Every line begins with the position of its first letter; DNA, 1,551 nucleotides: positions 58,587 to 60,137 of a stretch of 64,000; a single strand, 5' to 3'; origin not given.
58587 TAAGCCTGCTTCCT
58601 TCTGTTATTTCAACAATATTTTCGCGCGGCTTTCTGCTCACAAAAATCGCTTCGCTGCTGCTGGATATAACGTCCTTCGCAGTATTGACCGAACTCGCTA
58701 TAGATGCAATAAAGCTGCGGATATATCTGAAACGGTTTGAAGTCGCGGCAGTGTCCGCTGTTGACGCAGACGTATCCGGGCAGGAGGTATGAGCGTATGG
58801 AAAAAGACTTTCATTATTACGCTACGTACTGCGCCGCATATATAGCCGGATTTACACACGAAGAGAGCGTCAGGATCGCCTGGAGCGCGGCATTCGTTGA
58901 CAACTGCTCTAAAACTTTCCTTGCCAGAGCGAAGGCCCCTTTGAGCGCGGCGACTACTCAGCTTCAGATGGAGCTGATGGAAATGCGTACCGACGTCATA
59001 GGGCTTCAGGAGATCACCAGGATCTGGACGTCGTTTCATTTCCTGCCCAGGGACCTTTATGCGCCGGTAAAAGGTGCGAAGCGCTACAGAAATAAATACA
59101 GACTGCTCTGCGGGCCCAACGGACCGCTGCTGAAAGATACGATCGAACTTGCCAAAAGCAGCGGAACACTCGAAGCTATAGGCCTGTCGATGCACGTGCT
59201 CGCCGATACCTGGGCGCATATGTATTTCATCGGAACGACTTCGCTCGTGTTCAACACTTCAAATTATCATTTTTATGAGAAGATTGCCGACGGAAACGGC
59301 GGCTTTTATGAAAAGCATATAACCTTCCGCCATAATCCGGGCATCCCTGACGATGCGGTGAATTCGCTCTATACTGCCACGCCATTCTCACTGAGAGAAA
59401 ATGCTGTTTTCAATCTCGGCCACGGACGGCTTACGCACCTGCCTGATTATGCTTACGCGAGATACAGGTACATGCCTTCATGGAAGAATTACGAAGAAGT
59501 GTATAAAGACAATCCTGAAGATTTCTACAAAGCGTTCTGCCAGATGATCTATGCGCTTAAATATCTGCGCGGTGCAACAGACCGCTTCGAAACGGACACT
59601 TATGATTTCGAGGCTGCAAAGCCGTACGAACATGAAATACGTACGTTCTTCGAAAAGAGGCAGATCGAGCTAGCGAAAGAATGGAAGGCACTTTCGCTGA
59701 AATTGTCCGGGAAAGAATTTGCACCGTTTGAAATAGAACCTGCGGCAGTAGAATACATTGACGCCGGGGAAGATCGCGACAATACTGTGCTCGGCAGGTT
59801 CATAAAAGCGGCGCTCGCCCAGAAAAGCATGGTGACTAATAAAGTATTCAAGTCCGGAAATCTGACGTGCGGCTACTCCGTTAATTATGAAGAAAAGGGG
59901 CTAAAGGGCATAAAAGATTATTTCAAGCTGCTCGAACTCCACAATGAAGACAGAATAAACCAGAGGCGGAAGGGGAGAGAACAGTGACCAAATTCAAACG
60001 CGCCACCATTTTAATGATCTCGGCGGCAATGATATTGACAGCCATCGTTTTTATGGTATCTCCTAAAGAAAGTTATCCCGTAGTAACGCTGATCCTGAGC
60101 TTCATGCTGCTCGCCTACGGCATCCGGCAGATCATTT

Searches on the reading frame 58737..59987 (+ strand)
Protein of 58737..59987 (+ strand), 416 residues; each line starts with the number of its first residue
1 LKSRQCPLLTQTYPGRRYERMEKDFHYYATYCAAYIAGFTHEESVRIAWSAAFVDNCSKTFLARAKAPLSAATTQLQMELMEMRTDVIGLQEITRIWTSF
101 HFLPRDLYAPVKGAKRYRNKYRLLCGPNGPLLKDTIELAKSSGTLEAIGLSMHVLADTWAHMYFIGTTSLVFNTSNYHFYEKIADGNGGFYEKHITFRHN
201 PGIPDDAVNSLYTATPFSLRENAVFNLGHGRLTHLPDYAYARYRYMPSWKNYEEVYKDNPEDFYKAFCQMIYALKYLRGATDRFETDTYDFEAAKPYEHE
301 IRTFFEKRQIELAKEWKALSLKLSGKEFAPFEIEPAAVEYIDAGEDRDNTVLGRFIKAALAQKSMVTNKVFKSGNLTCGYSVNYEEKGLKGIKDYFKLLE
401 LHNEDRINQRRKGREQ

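Call 40: search_protein_families(library=pfam, proteins=[window:58737-59987:+], max_evalue=0.00001)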
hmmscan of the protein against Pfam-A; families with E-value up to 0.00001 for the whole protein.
window:58737-59987:+ (416 aa): 1 family
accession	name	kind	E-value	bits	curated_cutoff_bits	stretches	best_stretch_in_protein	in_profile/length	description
PF20551.3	DUF6765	-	2.3e-65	221.8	26.6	1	21-369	1-324/325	Family of unknown function (DUF6765)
